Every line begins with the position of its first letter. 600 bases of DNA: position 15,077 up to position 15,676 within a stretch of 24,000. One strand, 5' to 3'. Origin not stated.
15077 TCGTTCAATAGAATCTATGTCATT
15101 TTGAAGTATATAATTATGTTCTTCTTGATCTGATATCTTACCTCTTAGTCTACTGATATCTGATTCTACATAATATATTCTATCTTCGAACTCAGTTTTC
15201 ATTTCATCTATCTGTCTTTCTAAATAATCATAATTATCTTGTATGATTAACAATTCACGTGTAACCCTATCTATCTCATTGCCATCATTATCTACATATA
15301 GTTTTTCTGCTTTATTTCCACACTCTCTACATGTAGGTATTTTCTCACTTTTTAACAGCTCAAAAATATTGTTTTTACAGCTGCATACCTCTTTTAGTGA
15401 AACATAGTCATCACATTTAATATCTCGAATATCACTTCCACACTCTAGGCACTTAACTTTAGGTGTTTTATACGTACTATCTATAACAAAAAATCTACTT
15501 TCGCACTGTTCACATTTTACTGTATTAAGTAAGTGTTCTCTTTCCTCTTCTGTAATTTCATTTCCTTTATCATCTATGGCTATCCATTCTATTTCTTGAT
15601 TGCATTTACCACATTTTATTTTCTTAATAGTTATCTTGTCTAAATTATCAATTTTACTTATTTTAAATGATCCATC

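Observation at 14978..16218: Two-gene unit downstream of the truncated recombinase: a 118-aa ORF and a 288-aa four-zinc-ribbon coiled-coil protein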

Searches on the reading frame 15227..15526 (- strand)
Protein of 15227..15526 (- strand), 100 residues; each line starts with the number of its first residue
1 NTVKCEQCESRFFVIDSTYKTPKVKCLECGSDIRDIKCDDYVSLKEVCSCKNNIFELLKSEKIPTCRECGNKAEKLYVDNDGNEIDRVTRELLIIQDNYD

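Call 37: find_homologous_proteins(query=A4, max_evalue=0.001)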
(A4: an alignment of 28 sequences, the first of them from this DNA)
Query A4 (28 sequences) (100 aa, profile of the alignment): 11 proteins with E <= 0.001 among 366 candidates.
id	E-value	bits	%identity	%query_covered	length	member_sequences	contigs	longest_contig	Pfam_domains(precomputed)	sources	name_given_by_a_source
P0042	1.1e-31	127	38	92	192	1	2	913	PF24161.2,PF24627.2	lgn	-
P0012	3.0e-31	125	37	95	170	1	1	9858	-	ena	-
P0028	1.2e-29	120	27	96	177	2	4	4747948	-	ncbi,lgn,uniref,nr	ncbi:hypothetical protein NBE98_20095 [Clostridium swellfunianum]|uniref:hypothetical protein n=1 Ta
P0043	1.5e-28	117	27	97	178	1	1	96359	-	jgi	jgi:hypothetical protein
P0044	2.2e-28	116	30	93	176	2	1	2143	-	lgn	-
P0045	2.7e-28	116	33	96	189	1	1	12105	-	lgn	-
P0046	1.2e-27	114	26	96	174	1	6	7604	-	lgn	-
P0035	8.6e-25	105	28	97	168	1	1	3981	-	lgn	-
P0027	9.2e-25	104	25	92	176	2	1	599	-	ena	-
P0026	1.2e-18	85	30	90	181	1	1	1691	-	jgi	jgi:hypothetical protein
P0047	9.1e-18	82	24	92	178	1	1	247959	-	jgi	jgi:superfamily II DNA helicase RecQ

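Call 38: search_solved_structures(query=A4, max_evalue=10, show_alignments=3)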
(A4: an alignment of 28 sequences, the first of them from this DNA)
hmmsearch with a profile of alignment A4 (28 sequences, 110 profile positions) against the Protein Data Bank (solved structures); distinct sequences matched with E-value up to 10: 32.
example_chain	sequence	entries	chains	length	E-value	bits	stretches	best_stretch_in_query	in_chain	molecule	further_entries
3qt1_I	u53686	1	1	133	0.011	18.8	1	50-82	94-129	DNA-directed RNA polymerase II subunit RPB9, DNA-directed RNA polymerase III subunit RPC10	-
9kbo_A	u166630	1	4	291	0.028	17.5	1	4-57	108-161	Shiftless antiviral inhibitor of ribosomal frameshifting protein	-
2d8y_A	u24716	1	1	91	0.052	16.6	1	6-63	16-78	EPLIN protein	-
28pb_A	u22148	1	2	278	0.057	16.5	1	8-89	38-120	Cytochrome c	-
1qyp_A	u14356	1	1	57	0.076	16.1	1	43-84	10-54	RNA POLYMERASE II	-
4hc7_A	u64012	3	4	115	0.083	16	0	6-42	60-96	Trans-acting T-cell-specific transcription factor GATA-3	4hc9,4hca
1pft_A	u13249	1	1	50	0.14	15.2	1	2-39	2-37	TFIIB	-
4c2m_I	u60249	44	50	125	0.14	15.2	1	36-84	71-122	DNA-DIRECTED RNA POLYMERASE I SUBUNIT RPA12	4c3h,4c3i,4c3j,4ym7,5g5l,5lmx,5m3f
3mao_A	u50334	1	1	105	0.19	14.8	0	62-89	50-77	Methionine-R-sulfoxide reductase B1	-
1ctl_A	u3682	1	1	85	0.22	14.6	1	49-95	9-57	AVIAN CYSTEINE RICH PROTEIN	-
1ltl_A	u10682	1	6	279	0.28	14.3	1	18-67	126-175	DNA replication initiator (Cdc21/Cdc54)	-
5c44_I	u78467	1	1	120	0.32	14.1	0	50-82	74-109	DNA-directed RNA polymerase II subunit RPB9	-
3vd6_C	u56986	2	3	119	0.35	13.9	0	6-38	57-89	Erythroid transcription factor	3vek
1i3q_I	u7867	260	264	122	0.36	13.9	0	50-82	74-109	DNA-DIRECTED RNA POLYMERASE II 14.2KD POLYPEPTIDE | DNA-directed RNA polymerase II, chain RPB9 | DNA-directed RNA polymerase II 14.2 kDa polypeptide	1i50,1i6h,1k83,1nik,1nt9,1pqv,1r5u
5fj8_I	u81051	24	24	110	0.37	13.8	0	52-82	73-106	DNA-DIRECTED RNA POLYMERASE III SUBUNIT RPC10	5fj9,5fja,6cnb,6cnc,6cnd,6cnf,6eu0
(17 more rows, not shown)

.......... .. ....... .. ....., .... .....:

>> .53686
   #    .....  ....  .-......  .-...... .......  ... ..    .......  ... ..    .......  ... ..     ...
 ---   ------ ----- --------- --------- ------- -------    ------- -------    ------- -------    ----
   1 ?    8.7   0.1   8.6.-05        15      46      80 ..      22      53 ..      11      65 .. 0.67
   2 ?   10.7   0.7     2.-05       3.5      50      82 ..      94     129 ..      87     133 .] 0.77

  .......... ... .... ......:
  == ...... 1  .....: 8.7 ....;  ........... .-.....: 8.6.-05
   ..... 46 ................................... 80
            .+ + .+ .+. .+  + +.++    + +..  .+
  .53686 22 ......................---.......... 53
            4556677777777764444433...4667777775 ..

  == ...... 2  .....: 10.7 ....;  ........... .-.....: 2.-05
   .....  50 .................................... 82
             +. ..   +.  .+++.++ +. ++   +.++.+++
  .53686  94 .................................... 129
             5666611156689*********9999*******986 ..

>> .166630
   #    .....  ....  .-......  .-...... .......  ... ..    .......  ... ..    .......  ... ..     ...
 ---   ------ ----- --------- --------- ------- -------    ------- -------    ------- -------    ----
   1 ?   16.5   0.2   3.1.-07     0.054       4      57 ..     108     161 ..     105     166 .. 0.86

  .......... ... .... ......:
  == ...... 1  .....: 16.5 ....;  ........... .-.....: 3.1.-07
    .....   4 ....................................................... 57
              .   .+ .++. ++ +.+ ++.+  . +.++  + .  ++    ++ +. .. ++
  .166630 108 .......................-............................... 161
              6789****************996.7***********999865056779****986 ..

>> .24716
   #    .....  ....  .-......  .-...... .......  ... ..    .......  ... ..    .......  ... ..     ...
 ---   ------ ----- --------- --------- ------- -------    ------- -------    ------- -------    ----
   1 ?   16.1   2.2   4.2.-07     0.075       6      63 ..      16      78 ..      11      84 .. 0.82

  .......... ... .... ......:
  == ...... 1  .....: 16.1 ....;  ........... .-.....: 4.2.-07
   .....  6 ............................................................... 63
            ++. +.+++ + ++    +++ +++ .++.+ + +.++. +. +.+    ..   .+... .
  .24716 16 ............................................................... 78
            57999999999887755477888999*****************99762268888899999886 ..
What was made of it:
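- Closest known: TFIIB/Rpb9/TFIIS-type zinc ribbons. Same: The PDB profile search gives E=0.011 to Rpb9 (call 38).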

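Call 40: find_encoding_contigs(protein=P0043, flank=7000, max_places=2)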
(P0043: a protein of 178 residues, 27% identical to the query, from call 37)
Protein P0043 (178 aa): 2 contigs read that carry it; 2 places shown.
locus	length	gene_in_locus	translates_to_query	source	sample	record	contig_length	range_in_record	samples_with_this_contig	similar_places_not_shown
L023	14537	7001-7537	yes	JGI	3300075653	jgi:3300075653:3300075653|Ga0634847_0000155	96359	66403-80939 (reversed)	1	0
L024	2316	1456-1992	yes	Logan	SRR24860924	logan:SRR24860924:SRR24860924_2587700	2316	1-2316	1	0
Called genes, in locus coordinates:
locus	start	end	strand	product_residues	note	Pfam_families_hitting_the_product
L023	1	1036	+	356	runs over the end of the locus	PF01924:HypD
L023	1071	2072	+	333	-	PF00586:AIRS, PF02769:AIRS_C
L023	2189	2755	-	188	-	PF14512:TM1586_NiRdase (faint), PF00881:Nitroreductase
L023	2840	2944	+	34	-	-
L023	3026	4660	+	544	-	PF00512:HisKA, PF02518:HATPase_c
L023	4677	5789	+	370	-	PF00072:Response_reg, PF00165:HTH_AraC (faint), PF12833:HTH_18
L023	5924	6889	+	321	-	-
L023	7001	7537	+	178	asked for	-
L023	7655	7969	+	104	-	PF07238:PilZ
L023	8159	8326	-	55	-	-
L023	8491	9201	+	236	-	PF01520:Amidase_3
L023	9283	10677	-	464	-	PF00860:Xan_ur_permease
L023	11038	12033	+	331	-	PF25984:BSH_YknX (faint), PF25967:RND-MFP_C (weak)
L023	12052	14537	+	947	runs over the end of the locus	PF02687:FtsX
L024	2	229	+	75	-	?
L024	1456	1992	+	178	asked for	-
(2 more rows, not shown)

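Call 41: find_encoding_contigs(protein=P0047, flank=7000, max_places=2)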
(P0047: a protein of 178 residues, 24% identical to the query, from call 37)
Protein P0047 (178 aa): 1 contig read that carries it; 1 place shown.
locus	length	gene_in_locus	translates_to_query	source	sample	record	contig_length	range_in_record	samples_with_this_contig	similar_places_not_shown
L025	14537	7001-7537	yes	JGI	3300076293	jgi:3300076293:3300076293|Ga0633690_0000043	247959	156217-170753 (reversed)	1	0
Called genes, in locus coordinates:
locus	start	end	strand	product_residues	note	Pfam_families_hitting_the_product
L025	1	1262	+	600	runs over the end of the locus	PF01257:2Fe-2S_thioredx (weak), PF01512:Complex1_51K, PF10589:NADH_4Fe-4S, PF12797:Fer4_2 (faint), PF13237:Fer4_10 (weak), PF12838:Fer4_7 (weak), PF14697:Fer4_21 (weak), PF00037:Fer4 (weak), +1 more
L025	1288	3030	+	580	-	PF13510:Fer2_4, PF12837:Fer4_6 (faint), PF10588:NADH-G_4Fe-4S_3, PF13237:Fer4_10 (faint), PF12838:Fer4_7 (weak), PF22117:Fer4_Nqo3 (weak), PF02906:Fe_hyd_lg_C, PF02256:Fe_hyd_SSU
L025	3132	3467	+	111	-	-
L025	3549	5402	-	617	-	PF00884:Sulfatase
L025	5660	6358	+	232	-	PF03737:RraA-like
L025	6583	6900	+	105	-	-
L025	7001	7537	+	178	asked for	-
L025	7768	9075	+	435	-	PF13393:tRNA-synt_His, PF00587:tRNA-synt_2b (weak), PF03129:HGTP_anticodon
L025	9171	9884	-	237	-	PF03741:TerC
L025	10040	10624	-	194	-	-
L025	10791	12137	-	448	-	PF02812:ELFV_dehydrog_N, PF00208:ELFV_dehydrog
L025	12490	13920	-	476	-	PF03553:Na_H_antiporter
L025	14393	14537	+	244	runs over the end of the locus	PF00210:Ferritin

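Call 59: predict_structure(alignment_id=A4)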
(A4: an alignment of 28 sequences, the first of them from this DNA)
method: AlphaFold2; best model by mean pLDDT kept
length: 100 residues; sequences in the alignment: 28
mean_pLDDT: 95.0   pTM: 0.79
mean pLDDT of the five models: 95.0, 89.8, 88.7, 88.0, 87.6
residues with pLDDT >= 90: 93; 70-90: 7; 50-70: 0; < 50: 0
segments of 3 or more residues with pLDDT < 50: none
pLDDT, mean of each block of 10 residues (from residue 1): 96 92 96 95 96 96 96 96 96 93
secondary structure, 60 per line:
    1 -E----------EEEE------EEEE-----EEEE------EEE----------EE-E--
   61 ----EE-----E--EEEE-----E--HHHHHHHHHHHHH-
elements in order: E13-16 E23-26 E32-35 E42-44 E75-78 H87-99
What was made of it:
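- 15227..15535 (-): Unit 2 of p288 (residues 104-206): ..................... plus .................. AlphaFold model has pLDDT 95 and pTM 0.79 (call 59).
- The fold prediction is confident (call 59).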

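Call 63: fold_search(model_id=the predicted structure, library=pdb)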
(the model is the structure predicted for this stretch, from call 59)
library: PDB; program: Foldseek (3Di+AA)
matches with E <= 10: 884; with E <= 0.001: 0
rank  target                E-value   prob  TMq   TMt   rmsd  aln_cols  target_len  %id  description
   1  3n0e                  2.0e-01  0.51  0.31  0.13   8.6        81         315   11  Crystal structure of WDR5 mutant (W330Y) (released 2010-10-20)
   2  4wac                  3.7e-01  0.12  0.20  0.07  10.9        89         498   11  Crystal Structure of TarM (released 2015-02-25)
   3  8q1n_A                4.1e-01  0.38  0.32  0.13   8.7        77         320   12  Cyclic peptide binder of the WBM-site of WDR5 (released 2023-09-06)
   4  6u8b_B                4.4e-01  0.38  0.32  0.14   9.0        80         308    9  Discovery and optimization of salicyclic acid-derived sulfonamide inhibitors of the WDR5:MYC protein-protein interacti (released 2019-12-04)
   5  4gm9_B                4.4e-01  0.38  0.31  0.14   8.4        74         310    9  Crystal structure of human WD repeat domain 5 with compound MM-401 (released 2014-02-19)
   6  6wjq_B                4.6e-01  0.38  0.32  0.14   8.5        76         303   13  Crystal structure of WDR5 in complex with the WIN peptide of PDPK1 (released 2021-01-13)
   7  6pg4                  4.6e-01  0.35  0.31  0.14   8.7        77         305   12  WDR5delta32 bound to (2-methyl-1H-imidazol-4-yl)methanol (released 2019-12-11)
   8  6byn_W                4.6e-01  0.30  0.31  0.13   8.6        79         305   16  Crystal structure of WDR5-Mb(S4) monobody complex (released 2018-07-04)
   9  2h13_A                5.1e-01  0.41  0.32  0.14   8.3        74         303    9  Crystal structure of WDR5/histone H3 complex (released 2006-07-11)
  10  6dar                  5.1e-01  0.35  0.31  0.14   8.6        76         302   12  Discovery of Potent 2-Aryl-6,7-Dihydro-5HPyrrolo[ 1,2-a]imidazoles as WDR5 WIN-site Inhibitors Using Fragment-Based Meth (released 2018-09-05)
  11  3n0d                  5.1e-01  0.30  0.31  0.14   8.9        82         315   11  Crystal structure of WDR5 mutant (W330F) (released 2010-10-20)
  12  8iue_V                5.4e-01  0.94  0.29  0.09   1.5        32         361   31  RNA polymerase III pre-initiation complex melting complex 1 (released 2023-05-24)
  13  6g6m                  5.4e-01  0.23  0.25  0.10  10.5        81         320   14  Crystal structure of the computationally designed Tako8 protein in P42212 (released 2018-11-28)
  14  6ufx                  5.7e-01  0.33  0.33  0.15   8.5        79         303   11  WD repeat-containing protein 5 complexed with N-[(3,5-dimethoxyphenyl)methyl]-4'-fluoro-5-{[(2E)-2-imino-3-methyl-2,3-di (released 2020-01-01)
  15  2co0_C                5.7e-01  0.30  0.31  0.13   8.7        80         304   12  WDR5 and unmodified Histone H3 complex at 2.25 Angstrom (released 2006-07-03)
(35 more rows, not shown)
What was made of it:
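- Closest known: TFIIB/Rpb9/TFIIS-type zinc ribbons. Same: Foldseek aligns 32 columns to Brf (8iue_V) at rmsd 1.5 (call 63).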

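Call 67: fold_search(model_id=the predicted structure, library=viral)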
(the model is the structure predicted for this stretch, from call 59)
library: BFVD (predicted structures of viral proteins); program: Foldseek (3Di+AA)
matches with E <= 10: 463; with E <= 0.001: 0
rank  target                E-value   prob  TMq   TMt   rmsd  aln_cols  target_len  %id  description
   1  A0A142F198            2.0e-01  0.09  0.16  0.16  16.4       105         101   12  Uncharacterized protein [Bacillus phage Shbh1]
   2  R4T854                2.5e-01  0.10  0.17  0.19  15.0        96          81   16  Uncharacterized protein [Haloarcula californiae tailed virus 1]
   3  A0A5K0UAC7            3.4e-01  0.51  0.29  0.11  12.6        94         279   19  Chaperone DnaJ [Yasminevirus sp. GU-2018]
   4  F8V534                5.0e-01  0.33  0.34  0.12   9.9        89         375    7  Uncharacterized protein R154 [Acanthamoeba polyphaga mimivirus]
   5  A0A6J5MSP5            5.3e-01  0.35  0.33  0.14  16.8       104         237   12  Uncharacterized protein [uncultured Caudovirales phage]
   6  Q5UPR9                5.6e-01  0.35  0.31  0.09   8.9        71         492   13  Putative BTB/POZ domain and WD-repeat protein R786 [Acanthamoeba polyphaga mimivirus]
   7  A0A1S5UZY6            5.9e-01  0.23  0.33  0.10  12.1        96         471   14  (no name in the UniProt tables at hand)
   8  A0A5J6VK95            6.3e-01  0.77  0.28  0.19   4.3        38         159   16  Translation initiation factor IF2/IF5 domain-containing protein [Megaviridae environmental sample]
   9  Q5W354                6.3e-01  0.33  0.26  0.43  11.0        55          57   24  Uncharacterized protein [Sulfolobus islandicus rod-shaped virus 1]
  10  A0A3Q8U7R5            6.3e-01  0.33  0.34  0.09   9.7        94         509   14  Putative BTB/POZ domain-containing protein [Megavirus baoshan]
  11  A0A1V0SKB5            6.3e-01  0.20  0.23  0.09  10.7        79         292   19  RING-type E3 ubiquitin transferase [Klosneuvirus KNV1]
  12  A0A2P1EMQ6            7.0e-01  0.14  0.28  0.09   9.8        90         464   19  WD40 repeat protein [Moumouvirus australiensis]
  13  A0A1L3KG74            7.4e-01  0.30  0.29  0.08  17.0        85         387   12  (no name in the UniProt tables at hand)
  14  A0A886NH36            7.4e-01  0.15  0.24  0.23  17.9       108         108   14  (no name in the UniProt tables at hand)
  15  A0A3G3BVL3            7.8e-01  0.89  0.29  0.29   1.8        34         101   29  Uncharacterized protein [Bacillus phage vB_BcoS-136]
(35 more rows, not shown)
